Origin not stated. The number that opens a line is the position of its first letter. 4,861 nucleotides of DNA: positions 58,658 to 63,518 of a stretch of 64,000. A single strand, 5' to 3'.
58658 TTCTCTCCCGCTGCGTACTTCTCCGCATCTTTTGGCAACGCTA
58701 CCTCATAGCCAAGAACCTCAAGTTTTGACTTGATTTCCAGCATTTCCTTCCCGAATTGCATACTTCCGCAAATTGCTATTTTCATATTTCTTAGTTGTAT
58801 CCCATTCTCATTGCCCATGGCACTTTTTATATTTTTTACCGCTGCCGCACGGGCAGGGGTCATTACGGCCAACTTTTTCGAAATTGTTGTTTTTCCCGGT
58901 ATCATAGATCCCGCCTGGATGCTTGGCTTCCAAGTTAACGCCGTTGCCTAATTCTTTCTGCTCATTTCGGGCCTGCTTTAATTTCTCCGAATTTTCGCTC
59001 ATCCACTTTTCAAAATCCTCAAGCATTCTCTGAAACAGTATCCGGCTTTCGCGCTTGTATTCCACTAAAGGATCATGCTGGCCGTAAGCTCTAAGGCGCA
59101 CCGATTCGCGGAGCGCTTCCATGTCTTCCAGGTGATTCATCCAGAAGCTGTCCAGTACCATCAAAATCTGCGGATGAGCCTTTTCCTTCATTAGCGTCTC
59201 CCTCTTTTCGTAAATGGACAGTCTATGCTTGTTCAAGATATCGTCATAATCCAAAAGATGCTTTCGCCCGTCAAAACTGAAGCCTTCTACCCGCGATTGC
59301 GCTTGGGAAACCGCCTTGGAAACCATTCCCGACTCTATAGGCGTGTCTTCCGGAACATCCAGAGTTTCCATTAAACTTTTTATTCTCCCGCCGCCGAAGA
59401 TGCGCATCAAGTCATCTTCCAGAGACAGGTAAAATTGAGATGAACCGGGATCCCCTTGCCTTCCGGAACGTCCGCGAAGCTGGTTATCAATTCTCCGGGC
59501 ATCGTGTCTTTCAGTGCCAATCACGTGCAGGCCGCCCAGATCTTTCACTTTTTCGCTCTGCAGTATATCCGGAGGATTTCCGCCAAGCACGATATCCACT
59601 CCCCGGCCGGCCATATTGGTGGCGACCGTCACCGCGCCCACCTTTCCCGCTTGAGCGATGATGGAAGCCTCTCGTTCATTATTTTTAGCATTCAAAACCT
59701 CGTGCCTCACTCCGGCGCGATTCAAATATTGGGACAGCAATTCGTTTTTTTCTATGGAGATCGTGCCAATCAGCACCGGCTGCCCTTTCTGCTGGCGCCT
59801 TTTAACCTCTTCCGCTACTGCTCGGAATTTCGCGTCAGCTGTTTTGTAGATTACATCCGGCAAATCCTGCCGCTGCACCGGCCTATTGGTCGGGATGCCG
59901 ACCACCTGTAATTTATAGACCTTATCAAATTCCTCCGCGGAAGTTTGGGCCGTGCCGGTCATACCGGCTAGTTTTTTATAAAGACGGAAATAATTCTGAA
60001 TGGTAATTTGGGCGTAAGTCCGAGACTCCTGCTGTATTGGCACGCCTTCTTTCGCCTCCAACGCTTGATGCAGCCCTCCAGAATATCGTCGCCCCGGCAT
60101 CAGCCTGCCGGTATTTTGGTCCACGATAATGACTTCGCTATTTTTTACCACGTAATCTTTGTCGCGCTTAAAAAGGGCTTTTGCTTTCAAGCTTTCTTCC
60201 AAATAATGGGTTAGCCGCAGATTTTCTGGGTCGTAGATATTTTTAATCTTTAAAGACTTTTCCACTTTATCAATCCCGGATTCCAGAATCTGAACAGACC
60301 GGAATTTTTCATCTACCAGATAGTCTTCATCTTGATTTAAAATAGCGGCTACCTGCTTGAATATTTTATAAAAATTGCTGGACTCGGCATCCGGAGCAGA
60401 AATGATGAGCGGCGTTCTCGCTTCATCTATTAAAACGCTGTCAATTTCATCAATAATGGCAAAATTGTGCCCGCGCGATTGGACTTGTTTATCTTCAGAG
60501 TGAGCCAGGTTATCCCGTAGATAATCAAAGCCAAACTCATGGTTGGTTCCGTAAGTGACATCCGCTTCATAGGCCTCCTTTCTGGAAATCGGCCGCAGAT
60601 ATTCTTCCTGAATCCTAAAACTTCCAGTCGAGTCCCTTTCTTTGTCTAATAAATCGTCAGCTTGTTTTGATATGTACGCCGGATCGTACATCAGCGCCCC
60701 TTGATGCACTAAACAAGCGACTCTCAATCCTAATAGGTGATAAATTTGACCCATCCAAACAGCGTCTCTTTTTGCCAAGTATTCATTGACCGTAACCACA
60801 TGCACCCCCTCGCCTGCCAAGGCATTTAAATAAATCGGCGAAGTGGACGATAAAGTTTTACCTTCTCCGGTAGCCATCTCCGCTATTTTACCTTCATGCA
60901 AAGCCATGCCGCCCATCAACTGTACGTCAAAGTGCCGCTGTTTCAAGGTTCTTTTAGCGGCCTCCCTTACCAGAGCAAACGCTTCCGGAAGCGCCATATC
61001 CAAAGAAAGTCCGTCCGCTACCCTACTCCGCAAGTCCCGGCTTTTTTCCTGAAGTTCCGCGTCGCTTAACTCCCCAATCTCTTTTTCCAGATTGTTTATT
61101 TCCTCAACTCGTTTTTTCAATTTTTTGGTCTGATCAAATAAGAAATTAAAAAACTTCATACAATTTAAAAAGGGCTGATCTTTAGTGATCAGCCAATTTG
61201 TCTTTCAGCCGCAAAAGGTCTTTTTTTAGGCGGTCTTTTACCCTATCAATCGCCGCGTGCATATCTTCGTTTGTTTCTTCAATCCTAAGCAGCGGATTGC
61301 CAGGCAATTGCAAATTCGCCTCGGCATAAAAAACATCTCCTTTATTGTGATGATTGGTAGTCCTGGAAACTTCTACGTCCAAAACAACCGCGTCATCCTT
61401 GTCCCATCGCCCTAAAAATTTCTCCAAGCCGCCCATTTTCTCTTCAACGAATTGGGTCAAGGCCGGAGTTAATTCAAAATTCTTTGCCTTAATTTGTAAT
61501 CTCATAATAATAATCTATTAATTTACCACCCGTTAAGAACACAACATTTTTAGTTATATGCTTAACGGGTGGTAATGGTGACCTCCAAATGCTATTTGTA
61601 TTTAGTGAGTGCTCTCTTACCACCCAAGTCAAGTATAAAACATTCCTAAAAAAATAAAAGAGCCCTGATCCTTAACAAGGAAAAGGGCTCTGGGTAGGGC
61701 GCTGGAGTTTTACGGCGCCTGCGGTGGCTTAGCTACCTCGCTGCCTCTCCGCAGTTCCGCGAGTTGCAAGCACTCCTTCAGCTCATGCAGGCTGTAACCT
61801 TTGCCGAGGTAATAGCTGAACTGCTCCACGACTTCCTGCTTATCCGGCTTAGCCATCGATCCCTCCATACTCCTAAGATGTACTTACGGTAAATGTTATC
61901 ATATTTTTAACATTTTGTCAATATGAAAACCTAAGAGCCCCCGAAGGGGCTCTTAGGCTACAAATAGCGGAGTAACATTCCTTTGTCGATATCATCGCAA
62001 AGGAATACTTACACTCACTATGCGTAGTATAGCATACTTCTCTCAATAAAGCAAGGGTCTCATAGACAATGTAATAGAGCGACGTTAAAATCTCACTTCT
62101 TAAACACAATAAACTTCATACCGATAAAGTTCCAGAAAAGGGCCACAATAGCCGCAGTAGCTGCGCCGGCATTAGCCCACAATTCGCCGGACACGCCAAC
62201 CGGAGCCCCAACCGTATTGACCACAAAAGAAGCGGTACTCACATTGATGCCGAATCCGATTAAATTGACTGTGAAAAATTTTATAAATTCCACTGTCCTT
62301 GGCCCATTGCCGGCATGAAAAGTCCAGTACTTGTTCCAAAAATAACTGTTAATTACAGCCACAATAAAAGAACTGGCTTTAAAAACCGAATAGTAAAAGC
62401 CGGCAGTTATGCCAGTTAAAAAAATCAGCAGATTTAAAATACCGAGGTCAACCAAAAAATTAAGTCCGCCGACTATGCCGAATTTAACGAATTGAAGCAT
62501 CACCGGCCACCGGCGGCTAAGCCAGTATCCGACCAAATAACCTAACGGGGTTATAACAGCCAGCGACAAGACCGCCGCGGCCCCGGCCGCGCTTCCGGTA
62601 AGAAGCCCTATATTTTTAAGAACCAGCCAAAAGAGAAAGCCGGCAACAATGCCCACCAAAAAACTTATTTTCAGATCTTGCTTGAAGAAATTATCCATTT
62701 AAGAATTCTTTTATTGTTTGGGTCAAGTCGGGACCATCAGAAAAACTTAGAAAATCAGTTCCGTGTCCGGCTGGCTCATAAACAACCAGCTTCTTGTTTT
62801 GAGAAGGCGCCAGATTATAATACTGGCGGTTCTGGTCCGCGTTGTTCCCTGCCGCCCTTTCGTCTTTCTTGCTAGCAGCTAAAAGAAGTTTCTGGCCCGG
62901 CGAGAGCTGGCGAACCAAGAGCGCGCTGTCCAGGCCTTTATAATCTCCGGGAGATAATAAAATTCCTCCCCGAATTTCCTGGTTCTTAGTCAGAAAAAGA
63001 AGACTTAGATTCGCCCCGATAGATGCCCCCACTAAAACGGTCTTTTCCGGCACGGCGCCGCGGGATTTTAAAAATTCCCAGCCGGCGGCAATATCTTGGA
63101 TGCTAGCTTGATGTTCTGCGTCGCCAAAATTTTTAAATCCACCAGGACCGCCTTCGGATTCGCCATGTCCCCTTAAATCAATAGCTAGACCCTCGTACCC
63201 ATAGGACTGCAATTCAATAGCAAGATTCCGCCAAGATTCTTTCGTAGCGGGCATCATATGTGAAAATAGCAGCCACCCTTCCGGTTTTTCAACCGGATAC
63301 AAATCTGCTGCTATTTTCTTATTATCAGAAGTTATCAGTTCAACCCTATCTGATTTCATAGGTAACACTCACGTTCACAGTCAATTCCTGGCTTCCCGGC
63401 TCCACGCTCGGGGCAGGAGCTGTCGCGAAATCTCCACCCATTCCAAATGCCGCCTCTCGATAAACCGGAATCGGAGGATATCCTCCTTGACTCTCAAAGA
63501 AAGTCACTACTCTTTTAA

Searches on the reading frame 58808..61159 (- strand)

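Call 42: search_protein_families(library=pfam, proteins=[window:58808-61159:-], max_evalue=0.001)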
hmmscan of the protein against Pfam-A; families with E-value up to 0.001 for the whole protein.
window:58808-61159:- (783 aa): 5 families
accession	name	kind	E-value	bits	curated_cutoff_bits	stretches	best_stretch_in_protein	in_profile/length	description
PF07517.20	SecA_DEAD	-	7.1e-119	396.8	24.6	1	10-411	12-289/290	SecA DEAD-like domain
PF21090.3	P-loop_SecA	-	5.4e-81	271.5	27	2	427-530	1-104/205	SecA P-loop domain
PF01043.26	SecA_PP_bind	-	6.9e-40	136.5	23.5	1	260-368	2-110/110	SecA preprotein cross-linking domain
PF07516.18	SecA_SW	-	1.2e-36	127.1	26.7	2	664-719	136-191/200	SecA Wing and Scaffold domain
PF02810.21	SEC-C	-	1.2e-10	41.5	20.4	1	765-782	1-18/19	SEC-C motif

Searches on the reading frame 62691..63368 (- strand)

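Call 19: search_protein_families(library=pfam, proteins=[window:62691-63368:-], max_evalue=0.001)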
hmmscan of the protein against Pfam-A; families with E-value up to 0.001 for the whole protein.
window:62691-63368:- (225 aa): 4 families
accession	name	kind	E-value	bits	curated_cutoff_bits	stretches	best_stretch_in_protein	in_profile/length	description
PF12146.15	Hydrolase_4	-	6.8e-15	55.4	27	1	28-141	2-110/239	Serine aminopeptidase, S33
PF00561.26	Abhydrolase_1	-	1.8e-12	47.9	25.8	1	32-183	2-140/245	alpha/beta hydrolase fold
PF12697.13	Abhydrolase_6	-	1.6e-10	42.4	26.3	1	40-167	8-113/217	Alpha/beta hydrolase family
PF00326.27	Peptidase_S9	-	0.00052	20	22.6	0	83-131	38-87/213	Prolyl oligopeptidase family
